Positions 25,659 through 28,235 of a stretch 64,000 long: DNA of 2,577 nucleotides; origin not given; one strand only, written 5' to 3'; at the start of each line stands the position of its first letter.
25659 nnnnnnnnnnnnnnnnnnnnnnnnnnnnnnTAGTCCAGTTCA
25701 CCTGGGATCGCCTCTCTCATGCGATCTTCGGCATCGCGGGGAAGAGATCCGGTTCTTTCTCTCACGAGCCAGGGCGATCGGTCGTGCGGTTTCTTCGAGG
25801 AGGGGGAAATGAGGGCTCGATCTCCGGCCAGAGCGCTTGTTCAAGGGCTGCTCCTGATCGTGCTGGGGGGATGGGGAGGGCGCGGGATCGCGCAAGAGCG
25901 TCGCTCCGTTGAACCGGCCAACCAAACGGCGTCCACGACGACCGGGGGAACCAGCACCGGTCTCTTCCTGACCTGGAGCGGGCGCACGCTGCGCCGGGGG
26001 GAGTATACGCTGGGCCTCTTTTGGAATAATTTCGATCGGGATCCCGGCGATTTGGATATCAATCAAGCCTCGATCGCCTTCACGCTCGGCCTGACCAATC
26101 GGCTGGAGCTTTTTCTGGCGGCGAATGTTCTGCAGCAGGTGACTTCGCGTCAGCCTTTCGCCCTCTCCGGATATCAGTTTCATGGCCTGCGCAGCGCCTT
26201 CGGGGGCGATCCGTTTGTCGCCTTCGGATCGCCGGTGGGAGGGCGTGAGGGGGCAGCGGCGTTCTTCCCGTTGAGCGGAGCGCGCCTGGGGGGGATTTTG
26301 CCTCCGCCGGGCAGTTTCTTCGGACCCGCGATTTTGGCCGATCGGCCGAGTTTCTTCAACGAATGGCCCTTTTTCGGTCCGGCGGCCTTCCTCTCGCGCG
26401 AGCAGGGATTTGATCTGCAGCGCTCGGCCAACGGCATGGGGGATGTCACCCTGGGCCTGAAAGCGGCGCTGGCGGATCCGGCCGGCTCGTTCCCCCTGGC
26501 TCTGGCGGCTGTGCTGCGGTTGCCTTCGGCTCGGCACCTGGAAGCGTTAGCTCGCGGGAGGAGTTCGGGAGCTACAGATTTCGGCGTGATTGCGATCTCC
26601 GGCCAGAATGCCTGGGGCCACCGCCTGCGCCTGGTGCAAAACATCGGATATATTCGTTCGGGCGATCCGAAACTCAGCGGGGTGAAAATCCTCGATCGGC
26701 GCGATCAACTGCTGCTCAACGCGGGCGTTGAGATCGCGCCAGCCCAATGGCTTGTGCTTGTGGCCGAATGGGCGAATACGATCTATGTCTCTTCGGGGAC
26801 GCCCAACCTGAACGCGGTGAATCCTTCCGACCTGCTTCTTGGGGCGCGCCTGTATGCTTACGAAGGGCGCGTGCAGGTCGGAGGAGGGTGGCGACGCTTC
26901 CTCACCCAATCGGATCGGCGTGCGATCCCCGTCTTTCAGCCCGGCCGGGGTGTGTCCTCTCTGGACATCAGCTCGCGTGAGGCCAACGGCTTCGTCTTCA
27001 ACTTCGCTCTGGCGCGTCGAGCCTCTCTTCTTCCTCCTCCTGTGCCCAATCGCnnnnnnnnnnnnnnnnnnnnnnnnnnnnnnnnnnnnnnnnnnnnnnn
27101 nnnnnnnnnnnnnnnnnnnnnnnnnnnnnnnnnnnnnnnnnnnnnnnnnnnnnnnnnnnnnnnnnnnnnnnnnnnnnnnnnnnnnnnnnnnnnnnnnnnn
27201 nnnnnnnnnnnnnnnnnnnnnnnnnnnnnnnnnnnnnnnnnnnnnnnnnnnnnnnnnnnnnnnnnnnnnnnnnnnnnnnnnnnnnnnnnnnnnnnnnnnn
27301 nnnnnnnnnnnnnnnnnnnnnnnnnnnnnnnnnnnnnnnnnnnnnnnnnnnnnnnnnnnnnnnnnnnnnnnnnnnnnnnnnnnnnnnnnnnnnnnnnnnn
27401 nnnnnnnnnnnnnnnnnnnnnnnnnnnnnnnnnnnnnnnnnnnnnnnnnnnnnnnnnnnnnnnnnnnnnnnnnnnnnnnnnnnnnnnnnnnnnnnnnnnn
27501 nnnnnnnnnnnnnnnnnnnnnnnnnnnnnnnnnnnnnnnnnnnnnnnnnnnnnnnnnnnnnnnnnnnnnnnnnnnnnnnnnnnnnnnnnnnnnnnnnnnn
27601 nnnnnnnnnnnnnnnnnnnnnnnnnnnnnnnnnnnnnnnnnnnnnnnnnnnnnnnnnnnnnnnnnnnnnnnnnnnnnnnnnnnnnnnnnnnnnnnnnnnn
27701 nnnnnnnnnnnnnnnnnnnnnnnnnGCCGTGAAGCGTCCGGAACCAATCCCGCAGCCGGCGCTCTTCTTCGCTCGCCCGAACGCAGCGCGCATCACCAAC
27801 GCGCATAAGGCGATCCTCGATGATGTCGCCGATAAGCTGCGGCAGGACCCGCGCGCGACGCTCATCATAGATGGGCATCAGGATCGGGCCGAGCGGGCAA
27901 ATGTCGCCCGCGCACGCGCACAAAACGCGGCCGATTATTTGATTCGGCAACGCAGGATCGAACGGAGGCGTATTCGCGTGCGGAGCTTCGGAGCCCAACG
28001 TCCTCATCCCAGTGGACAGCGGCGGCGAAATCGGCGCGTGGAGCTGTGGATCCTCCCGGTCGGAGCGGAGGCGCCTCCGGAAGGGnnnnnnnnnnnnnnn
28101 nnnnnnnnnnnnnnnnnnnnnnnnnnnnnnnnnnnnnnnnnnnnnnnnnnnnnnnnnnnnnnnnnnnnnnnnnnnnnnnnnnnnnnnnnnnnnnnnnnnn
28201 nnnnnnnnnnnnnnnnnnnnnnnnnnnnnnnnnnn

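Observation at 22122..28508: Tandem giant surface proteins: FG-GAP/β-helix/PKD protein followed by β-barrel-like/PKD/OmpA-C protein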

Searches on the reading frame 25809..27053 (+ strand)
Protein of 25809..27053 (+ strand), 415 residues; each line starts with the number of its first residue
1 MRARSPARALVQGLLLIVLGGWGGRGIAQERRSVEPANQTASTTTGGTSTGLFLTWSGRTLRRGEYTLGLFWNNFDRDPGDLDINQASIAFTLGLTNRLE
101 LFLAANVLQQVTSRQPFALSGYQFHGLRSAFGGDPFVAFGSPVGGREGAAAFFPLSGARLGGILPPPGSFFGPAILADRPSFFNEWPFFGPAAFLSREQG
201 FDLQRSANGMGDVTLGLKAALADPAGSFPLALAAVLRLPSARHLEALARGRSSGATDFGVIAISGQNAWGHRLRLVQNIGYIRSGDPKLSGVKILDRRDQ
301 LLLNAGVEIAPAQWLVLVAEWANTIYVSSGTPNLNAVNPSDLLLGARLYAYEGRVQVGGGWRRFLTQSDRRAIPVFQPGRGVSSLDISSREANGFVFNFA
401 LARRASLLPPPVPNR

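Call 13: find_homologous_proteins(query=window:25809-27053:+, max_evalue=0.001)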
Query window:25809-27053:+ (415 aa): 37 proteins with E <= 0.001 among 8000 candidates.
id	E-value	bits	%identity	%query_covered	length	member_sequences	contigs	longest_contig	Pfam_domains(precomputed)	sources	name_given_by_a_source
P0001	8.9e-225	765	82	100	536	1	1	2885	-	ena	-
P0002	4.7e-131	456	57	91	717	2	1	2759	PF00691.26,PF22352.3,PF17963.8,PF18911.7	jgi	jgi:outer membrane protein OmpA-like peptidoglycan-associated protein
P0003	2.2e-120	421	51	96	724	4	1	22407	PF00691.26,PF22352.3,PF00801.27,PF17963.8,PF18911.7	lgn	-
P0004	6.2e-108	380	51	95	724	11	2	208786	PF00691.26,PF22352.3,PF17963.8,PF18911.7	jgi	-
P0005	1.4e-104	369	51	95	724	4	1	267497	PF00691.26,PF17963.8,PF18911.7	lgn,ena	-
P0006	4.8e-104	367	51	93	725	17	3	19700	PF00691.26,PF00801.27,PF17963.8,PF18911.7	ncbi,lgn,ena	-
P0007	4.1e-102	361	49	96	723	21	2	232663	PF00691.26,PF22352.3,PF00801.27,PF17963.8,PF18911.7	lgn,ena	-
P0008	2.9e-100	355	48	91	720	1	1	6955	PF00691.26,PF22352.3,PF17963.8,PF18911.7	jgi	-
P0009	1.2e-97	346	47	89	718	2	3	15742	PF00691.26,PF22352.3,PF17963.8,PF17892.8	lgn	-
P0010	1.9e-94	335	46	87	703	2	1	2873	PF00691.26,PF22352.3,PF17963.8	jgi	jgi:outer membrane protein OmpA-like peptidoglycan-associated protein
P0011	3.3e-90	321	48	85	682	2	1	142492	PF00691.26,PF17963.8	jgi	jgi:outer membrane protein OmpA-like peptidoglycan-associated protein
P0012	5.8e-90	321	43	95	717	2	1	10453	PF00691.26,PF21027.4,PF22352.3,PF00801.27,PF17963.8,PF18911.7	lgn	-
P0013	9.1e-89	317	44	95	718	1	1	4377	PF00691.26,PF21027.4,PF22352.3,PF00801.27,PF17963.8,PF18911.7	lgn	-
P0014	8.1e-87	310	44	89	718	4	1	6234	PF00691.26,PF21027.4,PF22352.3,PF00801.27,PF17963.8,PF17892.8,PF18911.7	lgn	-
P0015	1.1e-78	284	43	94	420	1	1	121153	-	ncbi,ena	-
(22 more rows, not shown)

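Call 14: find_encoding_contigs(protein=P0004, flank=10000, max_places=2)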
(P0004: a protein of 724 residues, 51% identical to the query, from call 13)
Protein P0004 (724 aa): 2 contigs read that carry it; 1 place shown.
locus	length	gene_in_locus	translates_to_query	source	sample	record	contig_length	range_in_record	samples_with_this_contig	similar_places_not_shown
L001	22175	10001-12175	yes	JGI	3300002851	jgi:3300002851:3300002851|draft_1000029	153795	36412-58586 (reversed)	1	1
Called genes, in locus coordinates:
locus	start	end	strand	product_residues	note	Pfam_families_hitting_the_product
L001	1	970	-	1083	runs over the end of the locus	PF13510:Fer2_4, PF00890:FAD_binding_2, PF01266:DAO (weak), PF07992:Pyr_redox_2, PF12831:FAD_oxidored (weak), PF13450:NAD_binding_8, PF12838:Fer4_7, PF13187:Fer4_9 (weak), +4 more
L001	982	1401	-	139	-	PF02518:HATPase_c, PF13589:HATPase_c_3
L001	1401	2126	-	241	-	PF02811:PHP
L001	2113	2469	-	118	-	PF07085:DRTGG (weak)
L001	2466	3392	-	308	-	PF00571:CBS, PF13581:HATPase_c_2, PF02518:HATPase_c (weak)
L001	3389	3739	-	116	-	-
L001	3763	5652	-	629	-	PF01512:Complex1_51K, PF10531:SLBB (weak), PF12797:Fer4_2 (faint), PF10589:NADH_4Fe-4S, PF13187:Fer4_9 (weak), PF13237:Fer4_10 (weak), PF14697:Fer4_21 (weak), PF00037:Fer4 (weak)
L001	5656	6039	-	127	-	-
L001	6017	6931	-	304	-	PF00890:FAD_binding_2 (weak), PF07992:Pyr_redox_2 (weak), PF12831:FAD_oxidored, PF13450:NAD_binding_8 (weak), PF00037:Fer4 (weak), PF01257:2Fe-2S_thioredx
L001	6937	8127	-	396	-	PF13187:Fer4_9 (faint), PF13183:Fer4_8 (weak), PF13534:Fer4_17 (weak)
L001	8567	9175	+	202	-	-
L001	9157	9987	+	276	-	PF02621:VitK2_biosynth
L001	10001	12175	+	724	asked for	PF17963:Big_9 (weak), PF18911:PKD_4 (faint), PF22352:K319L-like_PKD (faint), PF00691:OmpA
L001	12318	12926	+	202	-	-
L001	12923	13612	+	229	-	PF10741:T2SSM_b (weak)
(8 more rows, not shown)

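Call 15: find_encoding_contigs(protein=P0005, flank=10000, max_places=2)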
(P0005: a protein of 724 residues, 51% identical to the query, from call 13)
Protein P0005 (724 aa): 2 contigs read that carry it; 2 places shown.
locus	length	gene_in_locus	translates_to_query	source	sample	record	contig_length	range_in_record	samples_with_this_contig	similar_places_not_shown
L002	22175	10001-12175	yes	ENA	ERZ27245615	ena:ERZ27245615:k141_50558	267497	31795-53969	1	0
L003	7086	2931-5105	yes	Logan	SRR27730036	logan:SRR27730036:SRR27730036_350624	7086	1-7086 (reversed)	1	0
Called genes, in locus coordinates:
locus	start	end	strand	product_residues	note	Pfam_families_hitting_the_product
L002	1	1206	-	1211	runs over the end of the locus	PF17757:UvrB_inter, PF02559:CarD_TRCF_RID, PF04851:ResIII, PF00270:DEAD, PF00271:Helicase_C, PF03461:TRCF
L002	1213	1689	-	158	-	PF01467:CTP_transf_like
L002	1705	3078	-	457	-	PF02403:Seryl_tRNA_N, PF00587:tRNA-synt_2b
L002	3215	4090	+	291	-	PF00483:NTP_transferase, PF12804:NTP_transf_3 (weak)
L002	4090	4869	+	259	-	PF02661:Fic (weak)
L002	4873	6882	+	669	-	PF25255:WHD_RNase_II, PF00773:RNB, PF18614:RNase_II_C_S1 (faint)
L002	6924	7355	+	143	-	PF03928:HbpS-like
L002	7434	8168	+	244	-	PF01168:Ala_racemase_N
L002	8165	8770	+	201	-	PF02325:CCB3_YggT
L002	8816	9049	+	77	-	-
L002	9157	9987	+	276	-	PF02621:VitK2_biosynth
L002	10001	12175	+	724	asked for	PF17963:Big_9 (weak), PF18911:PKD_4 (faint), PF00691:OmpA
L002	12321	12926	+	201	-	-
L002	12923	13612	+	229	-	PF10741:T2SSM_b (faint)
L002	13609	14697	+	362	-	-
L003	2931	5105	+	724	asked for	PF17963:Big_9 (weak), PF18911:PKD_4 (faint), PF00691:OmpA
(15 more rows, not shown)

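Call 16: find_encoding_contigs(protein=P0007, flank=10000, max_places=2)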
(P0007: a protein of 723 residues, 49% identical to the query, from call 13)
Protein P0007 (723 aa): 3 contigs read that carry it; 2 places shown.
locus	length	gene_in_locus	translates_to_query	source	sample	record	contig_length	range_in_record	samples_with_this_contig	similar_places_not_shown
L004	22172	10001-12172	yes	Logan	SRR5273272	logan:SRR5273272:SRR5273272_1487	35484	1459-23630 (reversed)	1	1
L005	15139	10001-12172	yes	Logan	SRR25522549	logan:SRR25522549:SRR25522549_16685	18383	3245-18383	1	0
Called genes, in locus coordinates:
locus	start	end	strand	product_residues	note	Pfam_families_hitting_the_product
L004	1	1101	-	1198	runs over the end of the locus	PF17757:UvrB_inter, PF02559:CarD_TRCF_RID, PF00270:DEAD, PF04851:ResIII, PF00271:Helicase_C, PF22590:Cas3-like_C_2 (weak), PF03461:TRCF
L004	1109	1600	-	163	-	PF01467:CTP_transf_like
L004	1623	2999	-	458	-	PF02403:Seryl_tRNA_N, PF00587:tRNA-synt_2b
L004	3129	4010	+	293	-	PF00483:NTP_transferase, PF12804:NTP_transf_3 (weak)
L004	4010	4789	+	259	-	PF02661:Fic (weak)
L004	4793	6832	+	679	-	PF25255:WHD_RNase_II, PF23161:HTH_RNase_II (weak), PF00773:RNB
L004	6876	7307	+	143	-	PF03928:HbpS-like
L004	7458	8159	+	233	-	PF01168:Ala_racemase_N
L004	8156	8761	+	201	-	PF02325:CCB3_YggT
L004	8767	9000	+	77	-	-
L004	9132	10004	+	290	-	PF02621:VitK2_biosynth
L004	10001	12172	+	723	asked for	PF00801:PKD (faint), PF17963:Big_9 (weak), PF18911:PKD_4 (faint), PF22352:K319L-like_PKD (faint), PF00691:OmpA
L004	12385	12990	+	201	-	-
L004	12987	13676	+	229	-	PF10741:T2SSM_b (weak)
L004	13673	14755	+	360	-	-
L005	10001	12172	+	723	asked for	PF00801:PKD (faint), PF17963:Big_9 (weak), PF18911:PKD_4 (faint), PF22352:K319L-like_PKD (faint), PF00691:OmpA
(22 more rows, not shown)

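Call 21: find_encoding_contigs(protein=P0001, flank=10000, max_places=2)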
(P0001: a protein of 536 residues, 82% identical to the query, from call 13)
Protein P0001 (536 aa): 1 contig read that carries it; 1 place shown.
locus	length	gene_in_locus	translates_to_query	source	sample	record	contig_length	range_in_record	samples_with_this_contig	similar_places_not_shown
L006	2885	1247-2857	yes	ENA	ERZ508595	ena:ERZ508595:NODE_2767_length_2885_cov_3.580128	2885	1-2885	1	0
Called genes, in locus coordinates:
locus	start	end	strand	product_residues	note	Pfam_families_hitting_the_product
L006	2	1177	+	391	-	?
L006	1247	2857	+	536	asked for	-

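Call 22: find_encoding_contigs(protein=P0003, flank=10000, max_places=2)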
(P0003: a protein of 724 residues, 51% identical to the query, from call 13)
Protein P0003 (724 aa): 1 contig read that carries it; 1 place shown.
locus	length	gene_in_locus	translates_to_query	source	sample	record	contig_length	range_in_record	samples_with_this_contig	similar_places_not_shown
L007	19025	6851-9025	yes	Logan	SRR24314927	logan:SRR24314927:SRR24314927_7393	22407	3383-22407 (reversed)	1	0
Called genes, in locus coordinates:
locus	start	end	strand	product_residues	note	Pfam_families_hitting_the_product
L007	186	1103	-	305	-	-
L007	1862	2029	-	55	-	-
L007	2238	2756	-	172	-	-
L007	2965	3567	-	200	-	PF06078:DUF937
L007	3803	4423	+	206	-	PF12838:Fer4_7 (faint), PF13187:Fer4_9 (weak), PF13237:Fer4_10 (faint), PF13746:Fer4_18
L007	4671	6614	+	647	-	PF00122:E1-E2_ATPase, PF00702:Hydrolase, PF08282:Hydrolase_3 (weak)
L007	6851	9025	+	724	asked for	PF00801:PKD (weak), PF17963:Big_9 (weak), PF18911:PKD_4 (faint), PF22352:K319L-like_PKD (weak), PF00691:OmpA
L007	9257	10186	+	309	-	PF19300:BPD_transp_1_N, PF00528:BPD_transp_1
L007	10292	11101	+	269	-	PF12911:OppC_N (weak), PF00528:BPD_transp_1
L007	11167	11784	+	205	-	PF02276:CytoC_RC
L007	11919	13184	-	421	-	PF07690:MFS_1, PF11700:ATG22, PF12832:MFS_1_like (weak), PF07690:MFS_1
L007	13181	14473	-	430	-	PF01553:Acyltransferase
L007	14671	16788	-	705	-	PF00378:ECH_1, PF16113:ECH_2, PF02737:3HCDH_N, PF00725:3HCDH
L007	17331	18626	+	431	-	PF02638:GHL10, PF13200:DUF4015 (weak), PF14871:GHL6 (faint), PF02638:GHL10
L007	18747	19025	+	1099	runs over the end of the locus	PF13620:CarboxypepD_reg, PF13715:CarbopepD_reg_2 (faint), PF25183:OMP_b-brl_4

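Call 23: find_encoding_contigs(protein=P0012, flank=10000, max_places=2)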
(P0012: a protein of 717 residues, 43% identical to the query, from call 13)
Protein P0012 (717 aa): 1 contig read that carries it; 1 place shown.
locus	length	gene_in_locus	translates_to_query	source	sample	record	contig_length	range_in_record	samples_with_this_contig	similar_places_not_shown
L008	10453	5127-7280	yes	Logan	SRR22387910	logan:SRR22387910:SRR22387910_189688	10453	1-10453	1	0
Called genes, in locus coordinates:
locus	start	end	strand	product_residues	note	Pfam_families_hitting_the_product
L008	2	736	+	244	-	?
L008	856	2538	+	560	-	-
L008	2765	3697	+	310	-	PF03631:Virul_fac_BrkB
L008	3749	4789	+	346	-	PF02547:Queuosine_synth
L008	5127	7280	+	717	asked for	PF17963:Big_9 (weak), PF18911:PKD_4 (faint), PF21027:Sde0182_C (faint), PF22352:K319L-like_PKD (weak), PF00801:PKD (weak), PF17963:Big_9 (weak), PF00691:OmpA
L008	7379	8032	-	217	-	PF00027:cNMP_binding, PF13545:HTH_Crp_2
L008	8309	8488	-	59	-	PF02416:TatA_B_E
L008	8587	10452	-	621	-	?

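Call 57: search_solved_structures(query=A6, max_evalue=10, show_alignments=1)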
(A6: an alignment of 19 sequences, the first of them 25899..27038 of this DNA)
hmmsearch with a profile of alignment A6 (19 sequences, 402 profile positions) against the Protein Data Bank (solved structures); distinct sequences matched with E-value up to 10: 0.

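Call 66: search_protein_representatives(protein=window:25899-27038:+)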
Query: 380 residues. Proteins with E-value up to 0.001 (for the whole library): 222; up to 1e-10: 89; up to 1e-30: 15. The best 150 are listed.
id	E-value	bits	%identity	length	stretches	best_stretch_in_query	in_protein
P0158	3.6e-135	467.6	58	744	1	2-380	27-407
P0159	6.6e-117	407.4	51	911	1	2-376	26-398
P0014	4.3e-85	302.7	45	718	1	8-380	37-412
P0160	4.9e-75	269.6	47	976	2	121-344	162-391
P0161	2.1e-69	251.1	45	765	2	140-346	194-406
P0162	1.1e-51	192.8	41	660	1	46-344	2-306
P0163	2.2e-43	165.5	39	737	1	13-380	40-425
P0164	5.4e-43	164.2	39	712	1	10-341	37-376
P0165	2.2e-41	158.9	51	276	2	8-143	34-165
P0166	1.4e-40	156.2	52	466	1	235-380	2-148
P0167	1.6e-40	156.0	39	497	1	10-341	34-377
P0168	1.0e-35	140.2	46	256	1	9-221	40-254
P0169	5.9e-35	137.7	58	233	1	7-143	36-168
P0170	2.2e-34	135.8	40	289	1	141-347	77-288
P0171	2.8e-34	135.5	59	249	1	8-143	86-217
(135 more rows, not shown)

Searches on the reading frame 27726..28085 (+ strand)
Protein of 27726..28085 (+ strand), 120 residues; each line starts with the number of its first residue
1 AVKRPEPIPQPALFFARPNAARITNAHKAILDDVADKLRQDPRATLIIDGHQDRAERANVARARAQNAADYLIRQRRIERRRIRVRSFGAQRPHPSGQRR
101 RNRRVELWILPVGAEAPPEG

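Call 80: search_solved_structures(query=window:27726-28085:+, max_evalue=0.01, show_alignments=2)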
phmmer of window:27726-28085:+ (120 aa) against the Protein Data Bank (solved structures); distinct sequences matched with E-value up to 0.01: 12.
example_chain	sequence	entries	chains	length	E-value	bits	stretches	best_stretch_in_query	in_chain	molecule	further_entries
3td3_A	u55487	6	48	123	1.6e-05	28.7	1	14-105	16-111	Outer membrane protein omp38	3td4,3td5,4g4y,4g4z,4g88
6jfw_A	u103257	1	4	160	1.7e-05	28.5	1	15-118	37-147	PA0833-PD protein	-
3oon_A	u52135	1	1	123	2.7e-05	27.9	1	18-110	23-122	Outer membrane protein (Tpn50)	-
2lbt_A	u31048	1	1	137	5.9e-05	26.8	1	15-108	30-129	Uncharacterized protein Rv0899/MT0922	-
2kgw_A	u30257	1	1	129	8.8e-05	26.3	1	18-108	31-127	Outer membrane protein A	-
2lca_A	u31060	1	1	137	9.3e-05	26.2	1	20-108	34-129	Uncharacterized protein Rv0899/MT0922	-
2l26_A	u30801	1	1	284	0.00041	24.1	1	20-108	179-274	Uncharacterized protein Rv0899/MT0922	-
5wtp_A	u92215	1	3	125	0.00046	24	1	24-107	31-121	OmpA family protein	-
5u1h_A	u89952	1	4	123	0.0011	22.7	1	28-107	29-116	Outer membrane porin F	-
5wtl_A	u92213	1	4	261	0.0029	21.4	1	25-107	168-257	OmpA family protein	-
6ysl_A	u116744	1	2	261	0.0053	20.5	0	21-115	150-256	Motility protein B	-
9v99_A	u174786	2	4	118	0.0082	19.9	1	29-103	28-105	Outer membrane beta-barrel domain-containing protein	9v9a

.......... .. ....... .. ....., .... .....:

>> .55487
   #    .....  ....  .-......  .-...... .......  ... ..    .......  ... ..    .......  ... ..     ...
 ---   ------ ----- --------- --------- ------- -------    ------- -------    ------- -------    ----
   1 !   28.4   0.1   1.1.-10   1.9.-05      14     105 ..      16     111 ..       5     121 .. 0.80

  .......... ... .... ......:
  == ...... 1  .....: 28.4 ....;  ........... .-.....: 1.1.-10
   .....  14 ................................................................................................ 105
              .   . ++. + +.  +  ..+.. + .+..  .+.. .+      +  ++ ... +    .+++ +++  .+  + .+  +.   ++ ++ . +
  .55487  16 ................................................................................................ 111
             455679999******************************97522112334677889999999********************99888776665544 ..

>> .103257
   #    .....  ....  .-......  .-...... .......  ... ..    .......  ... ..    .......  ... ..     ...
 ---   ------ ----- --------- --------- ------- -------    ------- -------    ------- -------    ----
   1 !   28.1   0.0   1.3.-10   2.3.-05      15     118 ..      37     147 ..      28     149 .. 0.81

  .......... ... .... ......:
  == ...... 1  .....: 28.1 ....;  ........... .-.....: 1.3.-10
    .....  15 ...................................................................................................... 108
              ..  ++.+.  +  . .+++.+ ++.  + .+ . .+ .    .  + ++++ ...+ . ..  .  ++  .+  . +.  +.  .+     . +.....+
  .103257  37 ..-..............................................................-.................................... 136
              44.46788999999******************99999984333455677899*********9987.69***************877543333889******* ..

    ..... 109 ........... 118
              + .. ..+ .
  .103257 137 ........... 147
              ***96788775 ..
